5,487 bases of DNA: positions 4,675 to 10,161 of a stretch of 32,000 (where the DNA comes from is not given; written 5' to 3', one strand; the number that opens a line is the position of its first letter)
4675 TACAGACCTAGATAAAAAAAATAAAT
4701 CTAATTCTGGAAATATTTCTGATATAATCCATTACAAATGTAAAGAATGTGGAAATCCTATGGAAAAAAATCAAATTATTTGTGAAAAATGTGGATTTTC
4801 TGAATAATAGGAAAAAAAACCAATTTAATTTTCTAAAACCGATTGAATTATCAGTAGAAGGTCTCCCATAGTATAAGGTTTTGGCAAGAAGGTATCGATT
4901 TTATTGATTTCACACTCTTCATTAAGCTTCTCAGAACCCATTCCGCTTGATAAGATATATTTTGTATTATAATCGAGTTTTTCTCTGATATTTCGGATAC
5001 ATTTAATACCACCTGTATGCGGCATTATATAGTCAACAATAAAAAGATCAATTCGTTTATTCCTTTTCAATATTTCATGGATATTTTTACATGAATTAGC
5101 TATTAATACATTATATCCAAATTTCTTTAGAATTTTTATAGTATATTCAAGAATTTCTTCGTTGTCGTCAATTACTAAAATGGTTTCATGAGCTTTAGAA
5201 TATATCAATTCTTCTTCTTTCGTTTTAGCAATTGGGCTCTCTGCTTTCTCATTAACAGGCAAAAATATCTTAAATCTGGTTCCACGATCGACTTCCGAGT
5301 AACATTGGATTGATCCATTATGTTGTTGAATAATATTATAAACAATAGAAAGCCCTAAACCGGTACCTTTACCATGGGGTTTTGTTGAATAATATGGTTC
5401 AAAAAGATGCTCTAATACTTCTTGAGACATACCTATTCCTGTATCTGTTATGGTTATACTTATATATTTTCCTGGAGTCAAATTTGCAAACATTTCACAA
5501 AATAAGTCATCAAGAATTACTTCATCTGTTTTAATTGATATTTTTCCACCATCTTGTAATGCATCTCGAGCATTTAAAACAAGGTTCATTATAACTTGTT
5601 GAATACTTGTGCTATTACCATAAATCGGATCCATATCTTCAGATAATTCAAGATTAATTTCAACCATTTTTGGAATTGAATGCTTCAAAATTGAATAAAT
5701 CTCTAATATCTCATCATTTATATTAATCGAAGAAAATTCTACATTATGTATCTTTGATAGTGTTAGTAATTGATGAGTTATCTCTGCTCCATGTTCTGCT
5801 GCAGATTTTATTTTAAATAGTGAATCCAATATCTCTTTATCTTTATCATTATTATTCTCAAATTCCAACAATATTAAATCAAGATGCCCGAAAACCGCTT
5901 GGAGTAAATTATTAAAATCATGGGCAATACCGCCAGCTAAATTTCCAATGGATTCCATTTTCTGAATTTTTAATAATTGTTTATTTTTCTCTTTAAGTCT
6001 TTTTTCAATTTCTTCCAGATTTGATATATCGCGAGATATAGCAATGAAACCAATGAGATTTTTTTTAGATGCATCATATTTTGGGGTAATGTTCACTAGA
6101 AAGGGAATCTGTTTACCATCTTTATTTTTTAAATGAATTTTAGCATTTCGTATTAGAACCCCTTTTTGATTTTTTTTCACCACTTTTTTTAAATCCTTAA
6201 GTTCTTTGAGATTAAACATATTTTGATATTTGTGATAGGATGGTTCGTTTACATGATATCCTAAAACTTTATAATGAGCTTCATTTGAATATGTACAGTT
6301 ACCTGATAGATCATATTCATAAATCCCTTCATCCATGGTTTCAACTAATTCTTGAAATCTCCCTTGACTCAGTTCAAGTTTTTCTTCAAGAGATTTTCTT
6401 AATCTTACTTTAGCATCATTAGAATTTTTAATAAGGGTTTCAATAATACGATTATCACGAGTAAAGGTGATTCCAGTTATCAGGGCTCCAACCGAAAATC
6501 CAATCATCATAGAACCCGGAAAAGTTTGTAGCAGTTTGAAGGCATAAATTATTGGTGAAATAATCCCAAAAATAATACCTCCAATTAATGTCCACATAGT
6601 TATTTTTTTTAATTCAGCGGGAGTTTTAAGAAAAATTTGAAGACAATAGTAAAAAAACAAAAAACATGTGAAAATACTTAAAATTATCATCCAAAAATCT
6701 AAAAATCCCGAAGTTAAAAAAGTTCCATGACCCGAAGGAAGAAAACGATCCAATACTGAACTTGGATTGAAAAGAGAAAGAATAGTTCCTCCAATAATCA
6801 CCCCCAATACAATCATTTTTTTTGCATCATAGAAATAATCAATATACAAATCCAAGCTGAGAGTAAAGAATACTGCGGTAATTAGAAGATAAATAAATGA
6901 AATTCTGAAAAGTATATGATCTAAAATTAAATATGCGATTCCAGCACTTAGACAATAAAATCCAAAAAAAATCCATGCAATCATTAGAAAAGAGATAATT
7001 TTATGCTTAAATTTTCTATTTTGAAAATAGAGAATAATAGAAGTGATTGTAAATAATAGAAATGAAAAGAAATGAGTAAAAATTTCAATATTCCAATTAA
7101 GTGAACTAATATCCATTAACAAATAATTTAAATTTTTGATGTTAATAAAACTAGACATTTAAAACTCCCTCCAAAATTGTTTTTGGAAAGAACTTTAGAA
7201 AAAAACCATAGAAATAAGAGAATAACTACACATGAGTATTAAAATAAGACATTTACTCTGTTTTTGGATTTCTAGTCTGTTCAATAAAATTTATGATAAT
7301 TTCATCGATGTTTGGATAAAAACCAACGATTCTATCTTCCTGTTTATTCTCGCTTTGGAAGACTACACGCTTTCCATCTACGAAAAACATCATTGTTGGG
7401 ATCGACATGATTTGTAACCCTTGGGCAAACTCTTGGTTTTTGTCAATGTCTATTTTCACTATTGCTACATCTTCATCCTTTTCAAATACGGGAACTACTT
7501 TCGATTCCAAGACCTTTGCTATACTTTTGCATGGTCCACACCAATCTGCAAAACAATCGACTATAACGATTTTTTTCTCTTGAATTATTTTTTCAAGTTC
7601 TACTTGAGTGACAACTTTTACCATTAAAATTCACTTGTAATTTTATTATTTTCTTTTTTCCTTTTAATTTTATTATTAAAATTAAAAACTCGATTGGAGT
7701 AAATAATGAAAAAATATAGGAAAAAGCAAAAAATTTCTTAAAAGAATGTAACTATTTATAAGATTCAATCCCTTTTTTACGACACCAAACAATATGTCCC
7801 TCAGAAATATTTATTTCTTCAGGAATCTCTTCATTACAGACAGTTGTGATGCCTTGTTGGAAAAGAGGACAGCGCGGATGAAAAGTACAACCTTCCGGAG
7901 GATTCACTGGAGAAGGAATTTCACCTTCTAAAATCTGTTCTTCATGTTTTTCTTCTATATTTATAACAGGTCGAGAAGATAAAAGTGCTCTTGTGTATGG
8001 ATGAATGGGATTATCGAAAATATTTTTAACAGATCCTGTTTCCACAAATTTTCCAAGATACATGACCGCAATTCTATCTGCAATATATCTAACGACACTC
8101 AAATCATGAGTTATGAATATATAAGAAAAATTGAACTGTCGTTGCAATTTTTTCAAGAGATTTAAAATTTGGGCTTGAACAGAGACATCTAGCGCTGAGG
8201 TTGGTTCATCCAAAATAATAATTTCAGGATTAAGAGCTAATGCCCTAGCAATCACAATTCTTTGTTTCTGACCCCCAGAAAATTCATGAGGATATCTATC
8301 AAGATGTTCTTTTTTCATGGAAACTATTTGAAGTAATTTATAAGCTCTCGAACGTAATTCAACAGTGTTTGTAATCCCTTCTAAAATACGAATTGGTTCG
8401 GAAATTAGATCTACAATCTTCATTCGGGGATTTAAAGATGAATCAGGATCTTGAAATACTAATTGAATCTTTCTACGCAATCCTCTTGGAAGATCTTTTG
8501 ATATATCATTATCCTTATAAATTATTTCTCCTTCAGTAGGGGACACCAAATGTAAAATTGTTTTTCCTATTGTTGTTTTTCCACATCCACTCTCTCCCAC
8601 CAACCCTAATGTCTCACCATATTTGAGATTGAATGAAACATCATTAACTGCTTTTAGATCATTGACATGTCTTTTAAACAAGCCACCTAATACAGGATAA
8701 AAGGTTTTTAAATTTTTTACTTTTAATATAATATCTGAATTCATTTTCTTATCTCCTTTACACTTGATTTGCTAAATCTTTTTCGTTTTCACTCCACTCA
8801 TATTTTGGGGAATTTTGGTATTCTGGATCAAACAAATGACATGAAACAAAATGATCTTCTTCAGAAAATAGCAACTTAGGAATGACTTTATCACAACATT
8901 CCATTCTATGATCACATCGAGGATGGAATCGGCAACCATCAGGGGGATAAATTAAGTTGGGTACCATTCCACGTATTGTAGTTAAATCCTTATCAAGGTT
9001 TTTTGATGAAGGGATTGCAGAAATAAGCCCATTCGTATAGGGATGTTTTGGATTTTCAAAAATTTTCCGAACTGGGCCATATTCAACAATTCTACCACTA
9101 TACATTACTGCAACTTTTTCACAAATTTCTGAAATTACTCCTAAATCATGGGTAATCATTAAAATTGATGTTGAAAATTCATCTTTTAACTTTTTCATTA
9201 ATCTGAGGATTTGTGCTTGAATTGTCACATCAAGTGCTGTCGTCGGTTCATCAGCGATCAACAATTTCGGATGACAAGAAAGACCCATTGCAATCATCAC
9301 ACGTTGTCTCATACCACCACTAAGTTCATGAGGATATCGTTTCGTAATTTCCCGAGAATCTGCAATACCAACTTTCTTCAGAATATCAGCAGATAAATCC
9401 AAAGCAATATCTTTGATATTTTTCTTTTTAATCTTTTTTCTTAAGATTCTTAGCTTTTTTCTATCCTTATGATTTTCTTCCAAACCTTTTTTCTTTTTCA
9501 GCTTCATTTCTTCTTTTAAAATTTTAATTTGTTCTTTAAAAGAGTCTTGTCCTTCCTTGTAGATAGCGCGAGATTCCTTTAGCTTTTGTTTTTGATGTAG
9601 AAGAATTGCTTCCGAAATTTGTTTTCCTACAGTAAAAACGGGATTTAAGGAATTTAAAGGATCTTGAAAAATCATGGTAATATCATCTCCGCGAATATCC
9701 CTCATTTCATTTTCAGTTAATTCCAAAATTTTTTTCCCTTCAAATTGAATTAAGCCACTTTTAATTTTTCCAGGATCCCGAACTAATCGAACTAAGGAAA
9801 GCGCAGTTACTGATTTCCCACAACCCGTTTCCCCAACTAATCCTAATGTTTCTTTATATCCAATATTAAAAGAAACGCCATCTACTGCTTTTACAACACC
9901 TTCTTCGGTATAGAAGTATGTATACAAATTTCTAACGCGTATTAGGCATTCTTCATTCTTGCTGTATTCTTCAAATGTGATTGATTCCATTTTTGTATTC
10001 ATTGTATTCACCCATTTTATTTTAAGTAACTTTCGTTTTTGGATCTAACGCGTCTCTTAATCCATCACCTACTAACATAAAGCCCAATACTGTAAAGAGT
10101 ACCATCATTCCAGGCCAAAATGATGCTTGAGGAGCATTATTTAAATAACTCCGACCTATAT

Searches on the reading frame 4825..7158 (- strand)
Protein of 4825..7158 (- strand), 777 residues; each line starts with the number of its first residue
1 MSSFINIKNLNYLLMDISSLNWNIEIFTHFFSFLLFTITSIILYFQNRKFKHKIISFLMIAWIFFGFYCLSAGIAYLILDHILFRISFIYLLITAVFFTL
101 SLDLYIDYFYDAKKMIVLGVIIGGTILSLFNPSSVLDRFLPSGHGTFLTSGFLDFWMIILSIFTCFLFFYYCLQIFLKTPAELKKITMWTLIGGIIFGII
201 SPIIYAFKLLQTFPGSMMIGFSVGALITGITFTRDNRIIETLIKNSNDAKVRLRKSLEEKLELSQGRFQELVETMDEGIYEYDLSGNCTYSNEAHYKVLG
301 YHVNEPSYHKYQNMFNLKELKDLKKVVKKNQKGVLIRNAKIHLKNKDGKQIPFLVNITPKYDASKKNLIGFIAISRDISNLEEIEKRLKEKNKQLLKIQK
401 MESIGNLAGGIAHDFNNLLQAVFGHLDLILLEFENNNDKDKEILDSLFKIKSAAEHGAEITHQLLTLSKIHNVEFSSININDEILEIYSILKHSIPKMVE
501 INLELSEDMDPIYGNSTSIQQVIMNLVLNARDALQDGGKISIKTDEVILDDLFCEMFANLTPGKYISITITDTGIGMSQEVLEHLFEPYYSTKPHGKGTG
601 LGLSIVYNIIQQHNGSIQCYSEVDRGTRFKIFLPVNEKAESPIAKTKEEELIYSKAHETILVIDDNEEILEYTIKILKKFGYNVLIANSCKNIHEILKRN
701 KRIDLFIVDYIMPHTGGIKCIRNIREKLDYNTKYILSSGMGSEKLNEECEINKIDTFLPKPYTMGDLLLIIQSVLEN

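Call 55: search_protein_families(library=pfam, proteins=[window:4825-7158:-], max_evalue=0.0001)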
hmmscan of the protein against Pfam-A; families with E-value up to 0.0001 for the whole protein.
window:4825-7158:- (777 aa): 5 families
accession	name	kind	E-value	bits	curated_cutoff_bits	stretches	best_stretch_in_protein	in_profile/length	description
PF02518.31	HATPase_c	-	2.5e-25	89.5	26.4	1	515-636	2-110/111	Histidine kinase-, DNA gyrase B-, and HSP90-like ATPase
PF00072.30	Response_reg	-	2.1e-15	57.3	30.2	1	660-771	1-110/111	Response regulator receiver domain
PF13426.13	PAS_9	-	2.3e-10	41.1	27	1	277-379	2-102/103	PAS domain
PF00989.32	PAS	-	1.8e-08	34.8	22.6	1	267-378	2-113/113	PAS fold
PF00512.31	HisKA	-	3e-05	24.4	26.9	0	405-471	3-64/66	His Kinase A (phospho-acceptor) domain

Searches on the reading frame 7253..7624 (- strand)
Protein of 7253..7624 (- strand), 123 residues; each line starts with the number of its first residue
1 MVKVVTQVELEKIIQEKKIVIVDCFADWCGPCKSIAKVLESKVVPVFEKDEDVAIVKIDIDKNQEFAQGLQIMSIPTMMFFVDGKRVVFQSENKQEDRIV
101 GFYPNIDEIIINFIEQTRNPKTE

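Call 55: search_protein_families(library=pfam, proteins=[window:7253-7624:-], max_evalue=0.0001)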
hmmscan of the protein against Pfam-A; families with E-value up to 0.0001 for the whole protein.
window:7253-7624:- (123 aa): 4 families
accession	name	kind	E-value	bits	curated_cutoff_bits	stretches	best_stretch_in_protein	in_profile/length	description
PF00085.26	Thioredoxin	-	1.6e-21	76.7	23.5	1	2-100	2-98/103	Thioredoxin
PF13098.12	Thioredoxin_2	-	6.9e-08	33.2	27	1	15-88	3-88/104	Thioredoxin-like domain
PF13905.12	Thioredoxin_8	-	6.5e-07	30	27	1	18-85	2-69/94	Thioredoxin-like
PF13899.12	Thioredoxin_7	-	1.7e-05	25.3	27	1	10-81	10-81/83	Thioredoxin-like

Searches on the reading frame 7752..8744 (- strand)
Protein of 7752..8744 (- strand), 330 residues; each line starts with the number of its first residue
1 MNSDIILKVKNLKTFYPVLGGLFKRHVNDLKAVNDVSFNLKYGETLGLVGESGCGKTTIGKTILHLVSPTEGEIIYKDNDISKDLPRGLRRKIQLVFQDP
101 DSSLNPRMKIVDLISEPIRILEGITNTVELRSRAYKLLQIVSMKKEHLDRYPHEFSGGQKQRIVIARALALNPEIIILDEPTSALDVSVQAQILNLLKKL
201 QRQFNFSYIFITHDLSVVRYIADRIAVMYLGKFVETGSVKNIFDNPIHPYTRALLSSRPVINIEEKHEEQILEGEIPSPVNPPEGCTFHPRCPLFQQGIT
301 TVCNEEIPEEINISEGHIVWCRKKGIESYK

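Call 55: search_protein_families(library=pfam, proteins=[window:7752-8744:-], max_evalue=0.0001)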
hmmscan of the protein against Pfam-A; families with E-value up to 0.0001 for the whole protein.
window:7752-8744:- (330 aa): 4 families
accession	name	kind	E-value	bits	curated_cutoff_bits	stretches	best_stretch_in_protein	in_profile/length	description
PF00005.33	ABC_tran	-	4.2e-36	125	25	1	33-183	1-137/137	ABC transporter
PF08352.17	oligo_HPY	-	8.1e-18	65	27.1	1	234-295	1-61/65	Oligopeptide/dipeptide transporter, C-terminal region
PF13304.12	AAA_21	-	2.1e-07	31.8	27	0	151-217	234-302/304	AAA domain, putative AbiEii toxin, Type IV TA system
PF02463.25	SMC_N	-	2.2e-06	27.7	40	1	45-221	26-205/220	RecF/RecN/SMC N terminal domain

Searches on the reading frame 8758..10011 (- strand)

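Call 55: search_protein_families(library=pfam, proteins=[window:8758-10011:-], max_evalue=0.0001)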
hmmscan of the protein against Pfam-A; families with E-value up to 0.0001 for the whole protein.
window:8758-10011:- (417 aa): 3 families
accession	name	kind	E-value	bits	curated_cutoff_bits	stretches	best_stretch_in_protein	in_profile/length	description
PF00005.33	ABC_tran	-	3.1e-27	96.3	25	1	44-258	2-137/137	ABC transporter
PF08352.17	oligo_HPY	-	2.6e-21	76.2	27.1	1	309-373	1-65/65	Oligopeptide/dipeptide transporter, C-terminal region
PF13304.12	AAA_21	-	2.2e-06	28.4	27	1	153-293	165-303/304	AAA domain, putative AbiEii toxin, Type IV TA system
